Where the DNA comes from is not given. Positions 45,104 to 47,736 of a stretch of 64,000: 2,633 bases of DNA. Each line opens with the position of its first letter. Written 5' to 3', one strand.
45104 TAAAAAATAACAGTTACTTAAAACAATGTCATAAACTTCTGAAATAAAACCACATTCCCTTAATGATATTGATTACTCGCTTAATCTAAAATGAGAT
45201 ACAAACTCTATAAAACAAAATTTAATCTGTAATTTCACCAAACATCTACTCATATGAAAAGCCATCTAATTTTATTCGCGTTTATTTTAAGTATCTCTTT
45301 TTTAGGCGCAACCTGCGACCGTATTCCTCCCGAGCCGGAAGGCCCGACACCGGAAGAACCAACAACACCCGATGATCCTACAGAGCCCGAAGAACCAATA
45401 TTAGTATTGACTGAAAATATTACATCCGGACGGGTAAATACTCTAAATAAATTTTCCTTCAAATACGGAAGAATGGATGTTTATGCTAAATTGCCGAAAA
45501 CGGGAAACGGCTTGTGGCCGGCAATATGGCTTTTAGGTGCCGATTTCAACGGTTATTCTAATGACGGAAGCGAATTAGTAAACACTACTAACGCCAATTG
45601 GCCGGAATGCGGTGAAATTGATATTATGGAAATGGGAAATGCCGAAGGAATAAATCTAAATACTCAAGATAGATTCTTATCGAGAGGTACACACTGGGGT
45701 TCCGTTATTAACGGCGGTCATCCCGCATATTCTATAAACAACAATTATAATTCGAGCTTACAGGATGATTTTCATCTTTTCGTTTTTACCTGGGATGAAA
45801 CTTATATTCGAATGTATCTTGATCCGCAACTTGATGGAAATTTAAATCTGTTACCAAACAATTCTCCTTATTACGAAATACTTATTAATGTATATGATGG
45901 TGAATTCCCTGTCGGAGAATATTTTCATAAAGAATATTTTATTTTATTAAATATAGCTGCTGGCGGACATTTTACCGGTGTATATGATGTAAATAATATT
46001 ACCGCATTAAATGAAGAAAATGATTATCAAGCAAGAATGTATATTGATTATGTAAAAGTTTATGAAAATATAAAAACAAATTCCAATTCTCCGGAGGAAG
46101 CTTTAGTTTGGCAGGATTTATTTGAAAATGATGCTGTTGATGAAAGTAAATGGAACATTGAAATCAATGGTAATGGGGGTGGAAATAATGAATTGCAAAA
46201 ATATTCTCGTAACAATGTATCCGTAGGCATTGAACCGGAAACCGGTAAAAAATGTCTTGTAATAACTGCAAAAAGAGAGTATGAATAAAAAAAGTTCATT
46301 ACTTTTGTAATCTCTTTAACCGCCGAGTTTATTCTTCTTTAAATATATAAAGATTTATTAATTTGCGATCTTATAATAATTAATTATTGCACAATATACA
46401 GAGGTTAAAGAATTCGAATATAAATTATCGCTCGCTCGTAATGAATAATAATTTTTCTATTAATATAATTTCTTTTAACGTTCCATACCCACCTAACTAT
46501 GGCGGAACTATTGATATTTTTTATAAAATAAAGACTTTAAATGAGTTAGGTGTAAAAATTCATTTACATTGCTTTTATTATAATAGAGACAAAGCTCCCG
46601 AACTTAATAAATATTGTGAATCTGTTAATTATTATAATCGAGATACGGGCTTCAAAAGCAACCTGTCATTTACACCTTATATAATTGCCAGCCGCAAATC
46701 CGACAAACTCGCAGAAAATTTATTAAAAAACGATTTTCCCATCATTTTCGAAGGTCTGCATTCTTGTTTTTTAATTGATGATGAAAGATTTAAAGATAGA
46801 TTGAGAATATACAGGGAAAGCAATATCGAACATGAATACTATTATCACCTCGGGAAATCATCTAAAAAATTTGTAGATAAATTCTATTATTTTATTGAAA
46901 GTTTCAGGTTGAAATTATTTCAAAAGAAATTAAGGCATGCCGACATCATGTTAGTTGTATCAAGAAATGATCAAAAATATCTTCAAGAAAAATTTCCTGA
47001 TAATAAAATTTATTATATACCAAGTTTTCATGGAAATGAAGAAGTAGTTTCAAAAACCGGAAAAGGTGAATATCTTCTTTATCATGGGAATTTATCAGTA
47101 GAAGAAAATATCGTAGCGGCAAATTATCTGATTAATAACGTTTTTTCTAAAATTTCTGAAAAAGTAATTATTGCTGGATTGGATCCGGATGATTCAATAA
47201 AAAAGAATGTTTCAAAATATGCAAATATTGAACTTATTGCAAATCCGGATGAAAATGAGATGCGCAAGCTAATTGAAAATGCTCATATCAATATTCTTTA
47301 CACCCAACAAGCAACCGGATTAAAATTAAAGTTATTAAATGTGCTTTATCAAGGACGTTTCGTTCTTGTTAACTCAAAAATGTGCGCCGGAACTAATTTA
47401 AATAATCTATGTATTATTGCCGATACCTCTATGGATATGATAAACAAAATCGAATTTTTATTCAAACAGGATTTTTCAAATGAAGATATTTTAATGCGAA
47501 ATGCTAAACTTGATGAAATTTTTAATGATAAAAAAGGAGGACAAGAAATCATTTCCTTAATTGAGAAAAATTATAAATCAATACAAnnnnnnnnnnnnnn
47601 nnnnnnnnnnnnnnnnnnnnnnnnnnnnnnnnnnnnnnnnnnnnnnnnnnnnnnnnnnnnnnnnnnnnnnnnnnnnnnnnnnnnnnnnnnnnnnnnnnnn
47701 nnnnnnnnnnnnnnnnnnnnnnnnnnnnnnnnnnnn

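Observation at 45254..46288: Circularly permuted GH16 glycoside hydrolase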

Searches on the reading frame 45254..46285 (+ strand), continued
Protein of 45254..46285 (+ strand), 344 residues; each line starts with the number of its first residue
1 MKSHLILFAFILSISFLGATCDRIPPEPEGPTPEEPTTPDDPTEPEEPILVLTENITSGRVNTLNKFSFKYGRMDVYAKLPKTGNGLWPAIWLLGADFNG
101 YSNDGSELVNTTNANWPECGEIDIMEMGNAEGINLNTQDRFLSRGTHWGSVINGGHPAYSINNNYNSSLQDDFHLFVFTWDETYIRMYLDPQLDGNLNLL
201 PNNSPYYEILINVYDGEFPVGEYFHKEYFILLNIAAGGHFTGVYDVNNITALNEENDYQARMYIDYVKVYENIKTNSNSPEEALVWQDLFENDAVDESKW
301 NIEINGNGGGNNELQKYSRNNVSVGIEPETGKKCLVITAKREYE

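Call 44: list_cluster_members(proteins=[P0001, P0002, P0008, P0024, P0028, P0036, P0011, P0035, P0044, P0137])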
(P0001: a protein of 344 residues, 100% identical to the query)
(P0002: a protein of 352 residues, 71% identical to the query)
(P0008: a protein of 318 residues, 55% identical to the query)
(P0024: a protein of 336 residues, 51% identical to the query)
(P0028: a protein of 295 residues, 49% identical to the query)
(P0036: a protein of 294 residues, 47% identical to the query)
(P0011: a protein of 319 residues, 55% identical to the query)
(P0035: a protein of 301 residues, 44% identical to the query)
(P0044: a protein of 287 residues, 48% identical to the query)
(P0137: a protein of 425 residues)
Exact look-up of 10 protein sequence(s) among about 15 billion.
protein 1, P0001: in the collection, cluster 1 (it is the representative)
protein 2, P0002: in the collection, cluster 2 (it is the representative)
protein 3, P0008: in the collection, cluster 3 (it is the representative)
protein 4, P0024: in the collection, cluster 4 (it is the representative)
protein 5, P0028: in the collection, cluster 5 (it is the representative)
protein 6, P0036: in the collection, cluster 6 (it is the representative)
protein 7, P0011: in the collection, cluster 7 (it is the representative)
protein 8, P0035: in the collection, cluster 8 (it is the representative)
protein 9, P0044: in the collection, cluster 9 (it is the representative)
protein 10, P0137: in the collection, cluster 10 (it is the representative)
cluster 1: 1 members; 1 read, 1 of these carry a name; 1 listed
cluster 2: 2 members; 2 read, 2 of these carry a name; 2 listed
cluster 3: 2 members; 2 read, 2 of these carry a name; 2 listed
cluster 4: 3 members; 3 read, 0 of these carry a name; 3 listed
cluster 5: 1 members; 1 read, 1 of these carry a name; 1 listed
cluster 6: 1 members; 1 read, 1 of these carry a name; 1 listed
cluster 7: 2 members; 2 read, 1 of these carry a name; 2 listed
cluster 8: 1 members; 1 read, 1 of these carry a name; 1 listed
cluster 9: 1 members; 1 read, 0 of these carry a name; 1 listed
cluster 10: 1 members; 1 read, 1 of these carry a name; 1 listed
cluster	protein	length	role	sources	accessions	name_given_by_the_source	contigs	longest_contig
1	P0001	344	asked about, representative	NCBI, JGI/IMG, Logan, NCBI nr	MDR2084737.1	MAG: glycoside hydrolase family 16 protein [Bacteroidales bacterium] | beta-glucanase (GH16 family) | glycoside hydrolase family 16 protein [Bacteroidales bacterium]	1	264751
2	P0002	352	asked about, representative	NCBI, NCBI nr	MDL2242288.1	glycoside hydrolase family 16 protein [Bacteroidales bacterium OttesenSCG-928-K03]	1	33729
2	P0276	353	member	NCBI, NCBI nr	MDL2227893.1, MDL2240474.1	glycoside hydrolase family 16 protein [Odoribacter sp. OttesenSCG-928-L07]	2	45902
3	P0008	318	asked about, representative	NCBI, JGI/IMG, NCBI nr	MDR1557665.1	MAG: family 16 glycosylhydrolase [Tannerellaceae bacterium] | beta-glucanase (GH16 family) | family 16 glycosylhydrolase [Tannerellaceae bacterium]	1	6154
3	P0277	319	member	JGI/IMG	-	beta-glucanase (GH16 family)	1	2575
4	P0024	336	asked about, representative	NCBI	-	-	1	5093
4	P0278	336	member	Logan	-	-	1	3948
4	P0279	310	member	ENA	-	-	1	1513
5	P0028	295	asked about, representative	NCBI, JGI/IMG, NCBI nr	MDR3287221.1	MAG: family 16 glycosylhydrolase [Prevotellaceae bacterium] | beta-glucanase (GH16 family) | family 16 glycosylhydrolase [Prevotellaceae bacterium]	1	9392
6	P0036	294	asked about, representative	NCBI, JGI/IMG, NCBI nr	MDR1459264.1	MAG: family 16 glycosylhydrolase [Bacteroidales bacterium] | beta-glucanase (GH16 family) | family 16 glycosylhydrolase [Bacteroidales bacterium]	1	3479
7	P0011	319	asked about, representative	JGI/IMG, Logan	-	beta-glucanase (GH16 family)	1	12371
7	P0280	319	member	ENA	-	-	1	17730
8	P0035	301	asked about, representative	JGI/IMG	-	beta-glucanase (GH16 family)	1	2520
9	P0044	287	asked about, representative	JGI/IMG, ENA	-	-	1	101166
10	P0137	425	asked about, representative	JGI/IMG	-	beta-glucanase (GH16 family)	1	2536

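Call 50: find_homologous_proteins(query=P0270, max_evalue=1e-10)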
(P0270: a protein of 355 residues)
Query P0270 (355 aa): 166 proteins with E <= 1e-10 among 4465 candidates; the best 120 are listed.
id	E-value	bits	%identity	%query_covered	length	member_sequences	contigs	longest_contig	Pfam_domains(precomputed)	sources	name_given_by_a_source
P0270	1.1e-241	819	100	100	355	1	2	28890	PF00722.29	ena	-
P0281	2.4e-47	180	44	62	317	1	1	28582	PF03935.23,PF00722.29,PF26113.1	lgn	-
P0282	2.7e-45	173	42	64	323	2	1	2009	PF03935.23,PF00722.29,PF26113.1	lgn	-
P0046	7.4e-45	172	41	75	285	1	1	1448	PF03935.23,PF00722.29,PF26113.1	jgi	jgi:beta-glucanase (GH16 family)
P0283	8.6e-44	168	46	60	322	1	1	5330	PF03935.23,PF00722.29,PF26113.1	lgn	-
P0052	9.1e-42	161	37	76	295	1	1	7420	PF00722.29,PF26113.1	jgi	jgi:beta-glucanase (GH16 family)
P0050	1.1e-40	158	38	74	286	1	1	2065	PF03935.23,PF00722.29,PF26113.1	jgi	jgi:beta-glucanase (GH16 family)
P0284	1.1e-40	158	42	57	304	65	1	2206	PF03935.23,PF00722.29,PF26113.1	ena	-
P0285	8.0e-40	155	44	60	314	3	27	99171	PF03935.23,PF00722.29,PF26113.1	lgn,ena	-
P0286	2.3e-39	154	44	56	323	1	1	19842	PF03935.23,PF00722.29,PF26113.1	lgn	-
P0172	4.4e-39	153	45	57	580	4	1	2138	PF03935.23,PF00722.29,PF26113.1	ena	-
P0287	1.7e-37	147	43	56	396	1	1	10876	PF03935.23,PF18962.8,PF00722.29,PF26113.1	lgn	-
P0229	2.3e-34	137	38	61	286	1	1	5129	PF03935.23,PF00722.29,PF26113.1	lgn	-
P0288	2.2e-33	134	42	52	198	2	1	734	PF00722.29,PF26113.1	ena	-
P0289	7.0e-32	129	36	56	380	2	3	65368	PF03935.23,PF00722.29,PF26113.1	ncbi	-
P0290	1.4e-30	125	38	57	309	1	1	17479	PF03935.23,PF00722.29,PF26113.1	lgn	-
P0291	7.4e-30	122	32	73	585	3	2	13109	PF03935.23,PF00722.29,PF26113.1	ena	-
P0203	6.9e-29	119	31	73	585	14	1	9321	PF03935.23,PF00722.29,PF26113.1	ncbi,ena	-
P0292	2.9e-27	114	32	73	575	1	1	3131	PF03935.23,PF00722.29,PF26113.1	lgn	-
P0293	6.9e-23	99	34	57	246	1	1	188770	PF03935.23,PF00722.29,PF26113.1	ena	-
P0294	4.3e-21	93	34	57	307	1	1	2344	PF03935.23,PF00722.29,PF26113.1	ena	-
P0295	2.7e-19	88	34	56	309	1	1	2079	PF03935.23,PF00722.29,PF26113.1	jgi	-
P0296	2.8e-19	87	34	56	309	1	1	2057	PF03935.23,PF00722.29,PF26113.1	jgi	-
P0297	3.8e-18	84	33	61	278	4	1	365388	PF03935.23,PF00722.29,PF26113.1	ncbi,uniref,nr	ncbi:family 16 glycosylhydrolase [Pedobacter sp. L105]|uniref:glycoside hydrolase family 16 protein 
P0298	6.8e-18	83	30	56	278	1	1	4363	PF03935.23,PF00722.29,PF26113.1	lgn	-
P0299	8.5e-18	83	31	63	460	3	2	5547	PF18099.8,PF03935.23,PF00722.29,PF03422.22,PF26113.1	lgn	-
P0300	2.1e-17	81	32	63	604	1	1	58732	PF03935.23,PF18962.8,PF00722.29,PF26113.1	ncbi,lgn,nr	ncbi:glycosyl hydrolase family protein [bacterium]|nr:MAG: glycosyl hydrolase family protein [bacter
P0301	3.3e-17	81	32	61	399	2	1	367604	PF25490.1,PF03935.23,PF00722.29,PF26113.1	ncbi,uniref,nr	ncbi:glycoside hydrolase [Deminuibacter soli]|uniref:Glycoside hydrolase n=2 Tax=Deminuibacter soli 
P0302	7.2e-17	80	33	61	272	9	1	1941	PF03935.23,PF00722.29,PF26113.1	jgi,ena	-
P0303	8.6e-17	79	29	56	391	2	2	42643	PF03935.23,PF03160.21,PF00722.29,PF26113.1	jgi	jgi:beta-glucanase (GH16 family)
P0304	9.9e-17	79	30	66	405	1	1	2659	PF25490.1,PF03935.23,PF00722.29,PF26113.1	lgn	-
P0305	1.7e-16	78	30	66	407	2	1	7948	PF25490.1,PF03935.23,PF00722.29,PF26113.1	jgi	jgi:beta-glucanase (GH16 family)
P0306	3.5e-16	77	28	56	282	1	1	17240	PF03935.23,PF00722.29,PF26113.1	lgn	-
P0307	4.4e-16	77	31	56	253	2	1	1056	PF03935.23,PF00722.29,PF26113.1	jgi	jgi:beta-glucanase (GH16 family)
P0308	5.0e-16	77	31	60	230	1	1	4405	PF03935.23,PF00722.29,PF26113.1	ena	-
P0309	6.6e-16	76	30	57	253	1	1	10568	PF03935.23,PF00722.29,PF26113.1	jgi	jgi:beta-glucanase (GH16 family)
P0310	7.2e-16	76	32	60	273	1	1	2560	PF03935.23,PF00722.29,PF26113.1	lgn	-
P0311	8.1e-16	76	32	61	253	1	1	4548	PF03935.23,PF00722.29,PF26113.1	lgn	-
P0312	8.8e-16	76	31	56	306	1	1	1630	PF03935.23,PF00722.29,PF26113.1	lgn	-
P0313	1.1e-15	76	30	57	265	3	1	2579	PF03935.23,PF00722.29,PF26113.1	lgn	-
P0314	1.3e-15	75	32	60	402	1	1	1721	PF25490.1,PF03935.23,PF00722.29,PF06268.20,PF26113.1,PF06229.19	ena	-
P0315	1.5e-15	75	31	60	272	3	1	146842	PF03935.23,PF00722.29,PF26113.1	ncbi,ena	-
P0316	1.6e-15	75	33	60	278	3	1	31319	PF03935.23,PF00722.29,PF26113.1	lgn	-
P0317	1.8e-15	75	30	64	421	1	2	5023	PF25490.1,PF03935.23,PF00722.29,PF26113.1,PF06229.19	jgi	jgi:beta-glucanase (GH16 family)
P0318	2.2e-15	75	32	58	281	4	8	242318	PF03935.23,PF00722.29,PF26113.1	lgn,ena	-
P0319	3.2e-15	74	32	57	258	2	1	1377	PF03935.23,PF00722.29,PF26113.1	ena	-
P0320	3.2e-15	74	31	60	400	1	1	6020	PF25490.1,PF03935.23,PF00722.29,PF06268.20,PF26113.1,PF06229.19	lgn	-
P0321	4.3e-15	74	32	60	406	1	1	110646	PF25490.1,PF03935.23,PF00722.29,PF26113.1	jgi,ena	-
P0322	4.9e-15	74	32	60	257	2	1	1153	PF03935.23,PF00722.29,PF26113.1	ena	-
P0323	5.1e-15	73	32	58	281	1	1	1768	PF03935.23,PF00722.29,PF26113.1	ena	-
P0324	5.6e-15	73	32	58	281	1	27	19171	PF03935.23,PF00722.29,PF26113.1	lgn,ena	-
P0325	6.4e-15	73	33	56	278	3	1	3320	PF03935.23,PF00722.29,PF26113.1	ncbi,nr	ncbi:MAG: glycoside hydrolase family 16 protein [Flavisolibacter sp.]|nr:glycoside hydrolase family 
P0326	6.9e-15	73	31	56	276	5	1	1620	PF03935.23,PF00722.29,PF26113.1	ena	-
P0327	7.6e-15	73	30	61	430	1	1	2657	PF25490.1,PF03935.23,PF00722.29,PF26113.1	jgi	jgi:beta-glucanase (GH16 family)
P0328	8.2e-15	73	32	58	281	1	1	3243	PF03935.23,PF00722.29,PF26113.1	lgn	-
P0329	8.6e-15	73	31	57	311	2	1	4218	PF03935.23,PF00722.29,PF26113.1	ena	-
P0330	8.6e-15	73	33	56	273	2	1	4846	PF03935.23,PF00722.29,PF26113.1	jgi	jgi:beta-glucanase (GH16 family)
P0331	1.1e-14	72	29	73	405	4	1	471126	PF25490.1,PF03935.23,PF00722.29,PF26113.1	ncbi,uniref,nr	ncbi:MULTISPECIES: family 16 glycosylhydrolase [Niastella]|uniref:Family 16 glycosylhydrolase n=1 Ta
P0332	1.2e-14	72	28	56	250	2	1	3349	PF03935.23,PF00722.29,PF26113.1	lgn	-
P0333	1.2e-14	72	28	81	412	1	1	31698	PF25490.1,PF03935.23,PF00722.29,PF26113.1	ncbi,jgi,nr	ncbi:MAG TPA: family 16 glycosylhydrolase [Puia sp.]|jgi:beta-glucanase (GH16 family)|nr:family 16 g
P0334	1.2e-14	72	32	58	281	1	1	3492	PF03935.23,PF00722.29,PF26113.1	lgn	-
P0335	1.3e-14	72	30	60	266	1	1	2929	PF03935.23,PF00722.29,PF26113.1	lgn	-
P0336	1.5e-14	72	27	60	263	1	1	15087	PF03935.23,PF00722.29,PF26113.1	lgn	-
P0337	1.7e-14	72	29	57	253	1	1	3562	PF03935.23,PF00722.29,PF26113.1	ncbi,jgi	-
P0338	1.9e-14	72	31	57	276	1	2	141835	PF03935.23,PF00722.29,PF26113.1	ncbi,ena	-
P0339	1.9e-14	72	30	56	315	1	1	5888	PF03935.23,PF00722.29,PF26113.1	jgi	jgi:beta-glucanase (GH16 family)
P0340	2.5e-14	71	35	56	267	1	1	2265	PF03935.23,PF00722.29,PF26113.1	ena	-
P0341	2.5e-14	71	29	56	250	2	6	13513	PF03935.23,PF00722.29,PF26113.1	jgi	jgi:beta-glucanase (GH16 family)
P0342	2.6e-14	71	32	57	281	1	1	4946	PF03935.23,PF00722.29,PF26113.1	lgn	-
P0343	3.0e-14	71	28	57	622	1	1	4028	PF18099.8,PF03935.23,PF17957.8,PF00722.29,PF13860.13,PF03422.22,PF26113.1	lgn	-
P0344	3.1e-14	71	29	46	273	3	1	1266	PF03935.23,PF00722.29,PF26113.1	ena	-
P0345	3.3e-14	71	32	56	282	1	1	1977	PF03935.23,PF00722.29,PF26113.1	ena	-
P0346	3.7e-14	71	31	56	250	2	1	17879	PF03935.23,PF00722.29,PF26113.1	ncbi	-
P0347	3.9e-14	71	29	56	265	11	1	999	PF03935.23,PF00722.29,PF26113.1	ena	-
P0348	4.1e-14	70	32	56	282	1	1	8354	PF03935.23,PF00722.29,PF26113.1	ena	-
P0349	5.3e-14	70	32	59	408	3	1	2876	PF25490.1,PF03935.23,PF00722.29,PF26113.1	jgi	jgi:beta-glucanase (GH16 family)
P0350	5.4e-14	70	29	60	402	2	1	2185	PF03935.23,PF03160.21,PF00722.29,PF26113.1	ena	-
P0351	6.8e-14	70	27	56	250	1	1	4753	PF03935.23,PF00722.29,PF26113.1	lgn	-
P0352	9.2e-14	69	31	59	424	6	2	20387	PF25490.1,PF03935.23,PF00722.29,PF26113.1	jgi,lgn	jgi:beta-glucanase (GH16 family)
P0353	1.0e-13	69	32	56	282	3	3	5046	PF03935.23,PF00722.29,PF26113.1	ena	-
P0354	1.1e-13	69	30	56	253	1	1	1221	PF03935.23,PF00722.29,PF26113.1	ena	-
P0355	1.2e-13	69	30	58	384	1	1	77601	PF03935.23,PF00722.29,PF26113.1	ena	-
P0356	1.3e-13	69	32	58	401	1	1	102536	PF25490.1,PF03935.23,PF00722.29,PF26113.1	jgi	-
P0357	1.3e-13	69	30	57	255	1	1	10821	PF03935.23,PF00722.29,PF26113.1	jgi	jgi:beta-glucanase (GH16 family)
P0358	1.3e-13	69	33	56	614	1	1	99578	PF19408.6,PF03935.23,PF18962.8,PF00722.29,PF26113.1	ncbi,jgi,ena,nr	ncbi:MAG TPA: family 16 glycosylhydrolase [Cytophagaceae bacterium]|jgi:beta-glucanase (GH16 family)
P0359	1.4e-13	69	33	59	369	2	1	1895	PF03935.23,PF00722.29,PF26113.1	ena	-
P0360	1.4e-13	69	34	57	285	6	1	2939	PF03935.23,PF00722.29,PF26113.1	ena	-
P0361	1.6e-13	69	31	60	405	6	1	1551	PF25490.1,PF03935.23,PF00722.29,PF26113.1,PF06229.19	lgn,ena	-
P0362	2.1e-13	68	32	56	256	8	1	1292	PF03935.23,PF00722.29,PF26113.1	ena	-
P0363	2.8e-13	68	34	58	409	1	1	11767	PF03935.23,PF00722.29,PF26113.1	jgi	jgi:beta-glucanase (GH16 family)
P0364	3.1e-13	68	29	60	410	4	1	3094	PF25490.1,PF03935.23,PF00722.29,PF26113.1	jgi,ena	-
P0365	3.2e-13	68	28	59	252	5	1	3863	PF03935.23,PF00722.29,PF26113.1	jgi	jgi:beta-glucanase (GH16 family)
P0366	3.2e-13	68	29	56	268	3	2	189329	PF03935.23,PF00722.29,PF26113.1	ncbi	ncbi:MAG: glycoside hydrolase family 16 protein [Balneolaceae bacterium]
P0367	3.3e-13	68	30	62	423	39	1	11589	PF25490.1,PF03935.23,PF00722.29,PF26113.1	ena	-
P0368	3.3e-13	67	29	38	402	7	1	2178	PF03935.23,PF03160.21,PF00722.29,PF26113.1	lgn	-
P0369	3.8e-13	67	33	59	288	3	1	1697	PF03935.23,PF00722.29,PF26113.1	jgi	-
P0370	3.8e-13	67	31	60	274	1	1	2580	PF03935.23,PF00722.29,PF26113.1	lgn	-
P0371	3.9e-13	67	30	56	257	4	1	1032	PF03935.23,PF00722.29,PF26113.1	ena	-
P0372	3.9e-13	67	28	56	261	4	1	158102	PF03935.23,PF00722.29,PF26113.1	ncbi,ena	-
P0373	4.6e-13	67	31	34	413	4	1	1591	PF03935.23,PF03160.21,PF00722.29,PF26113.1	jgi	jgi:beta-glucanase (GH16 family)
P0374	5.4e-13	67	30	60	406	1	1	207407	PF25490.1,PF03935.23,PF00722.29,PF26113.1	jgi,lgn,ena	-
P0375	6.6e-13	67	35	56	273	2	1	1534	PF03935.23,PF00722.29,PF26113.1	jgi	jgi:beta-glucanase (GH16 family)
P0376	6.7e-13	66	30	59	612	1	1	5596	PF18099.8,PF03935.23,PF18962.8,PF00722.29,PF03422.22,PF26113.1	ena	-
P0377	6.8e-13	66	32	61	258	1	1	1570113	PF03935.23,PF00722.29,PF26113.1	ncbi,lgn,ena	-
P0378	7.1e-13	66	28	62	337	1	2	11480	PF03935.23,PF18962.8,PF00722.29,PF26113.1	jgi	jgi:beta-glucanase (GH16 family)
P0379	7.3e-13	66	27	60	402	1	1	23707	PF03935.23,PF03160.21,PF00722.29,PF26113.1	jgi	jgi:beta-glucanase (GH16 family)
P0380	7.6e-13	66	32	60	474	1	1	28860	PF03935.23,PF00722.29,PF26113.1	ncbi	ncbi:MAG: family 16 glycosylhydrolase [Phycisphaerales bacterium]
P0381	7.7e-13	66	26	60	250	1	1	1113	PF03935.23,PF00722.29,PF26113.1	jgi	jgi:beta-glucanase (GH16 family)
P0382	7.8e-13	66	31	57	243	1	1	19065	PF03935.23,PF00722.29,PF26113.1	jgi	-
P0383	8.4e-13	66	32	34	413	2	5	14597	PF03935.23,PF03160.21,PF00722.29,PF26113.1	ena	-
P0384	8.9e-13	66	30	59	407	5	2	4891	PF25490.1,PF03935.23,PF00722.29,PF26113.1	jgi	jgi:beta-glucanase (GH16 family)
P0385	9.3e-13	66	27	65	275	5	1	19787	PF03935.23,PF00722.29,PF26113.1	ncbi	-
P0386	9.7e-13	66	27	56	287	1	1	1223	PF03935.23,PF00722.29,PF26113.1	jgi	jgi:beta-glucanase (GH16 family)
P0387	1.5e-12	65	29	68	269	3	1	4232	PF03935.23,PF00722.29,PF26113.1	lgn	-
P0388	1.6e-12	65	25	74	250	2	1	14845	PF03935.23,PF00722.29,PF26113.1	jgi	jgi:beta-glucanase (GH16 family)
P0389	1.6e-12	65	31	58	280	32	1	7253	PF03935.23,PF00722.29,PF26113.1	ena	-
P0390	1.6e-12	65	31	56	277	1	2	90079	PF03935.23,PF00722.29,PF26113.1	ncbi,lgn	-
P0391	1.6e-12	65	31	59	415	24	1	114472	PF03935.23,PF00722.29,PF26113.1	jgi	jgi:beta-glucanase (GH16 family)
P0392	1.6e-12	65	29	56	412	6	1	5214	PF03935.23,PF00722.29,PF26113.1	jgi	-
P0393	1.7e-12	65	30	45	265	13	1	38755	PF03935.23,PF00722.29,PF26113.1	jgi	jgi:beta-glucanase (GH16 family)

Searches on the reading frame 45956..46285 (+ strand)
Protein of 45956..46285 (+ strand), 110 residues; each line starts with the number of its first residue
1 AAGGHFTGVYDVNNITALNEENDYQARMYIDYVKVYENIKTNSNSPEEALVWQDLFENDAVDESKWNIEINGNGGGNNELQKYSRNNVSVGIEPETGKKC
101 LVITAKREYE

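Call 15: find_homologous_proteins(query=window:45956-46285:+, max_evalue=0.001)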
Query window:45956-46285:+ (110 aa): 10 proteins with E <= 0.001 among 11 candidates.
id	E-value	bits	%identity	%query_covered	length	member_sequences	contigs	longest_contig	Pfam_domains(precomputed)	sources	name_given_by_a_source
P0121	5.0e-22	96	74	55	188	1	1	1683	-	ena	-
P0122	6.8e-13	67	59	53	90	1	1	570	-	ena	-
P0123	8.1e-13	67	69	44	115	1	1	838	-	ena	-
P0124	1.1e-11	63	52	55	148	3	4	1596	PF03935.23,PF00722.29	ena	-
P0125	4.7e-10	58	56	54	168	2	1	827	PF03935.23,PF00722.29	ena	-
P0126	4.0e-7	48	52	55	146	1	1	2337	-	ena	-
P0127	2.7e-6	46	66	32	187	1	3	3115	PF03935.23,PF00722.29,PF26113.1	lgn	-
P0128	4.1e-6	45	67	30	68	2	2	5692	-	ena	-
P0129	5.1e-6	45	54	54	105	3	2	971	-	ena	-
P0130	2.9e-5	42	45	51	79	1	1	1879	-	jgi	jgi:hypothetical protein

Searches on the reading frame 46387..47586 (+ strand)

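Call 35: search_protein_families(library=pfam, proteins=[window:46387-47586:+], max_evalue=0.001)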
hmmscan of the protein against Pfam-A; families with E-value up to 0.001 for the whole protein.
window:46387-47586:+ (400 aa): 0 families

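Call 54: search_protein_families(library=ncbifam, proteins=[window:46387-47586:+], max_evalue=0.01)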
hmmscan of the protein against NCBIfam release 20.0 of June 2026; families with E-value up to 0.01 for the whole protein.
window:46387-47586:+ (400 aa): 1 family
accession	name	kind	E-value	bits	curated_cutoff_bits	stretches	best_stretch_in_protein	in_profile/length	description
TIGR03087.1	stp1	hypoth_equivalog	3.9e-07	29.6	316.65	0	159-365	146-366/397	TIGR03087 family PEP-CTERM/XrtA system glycosyltransferase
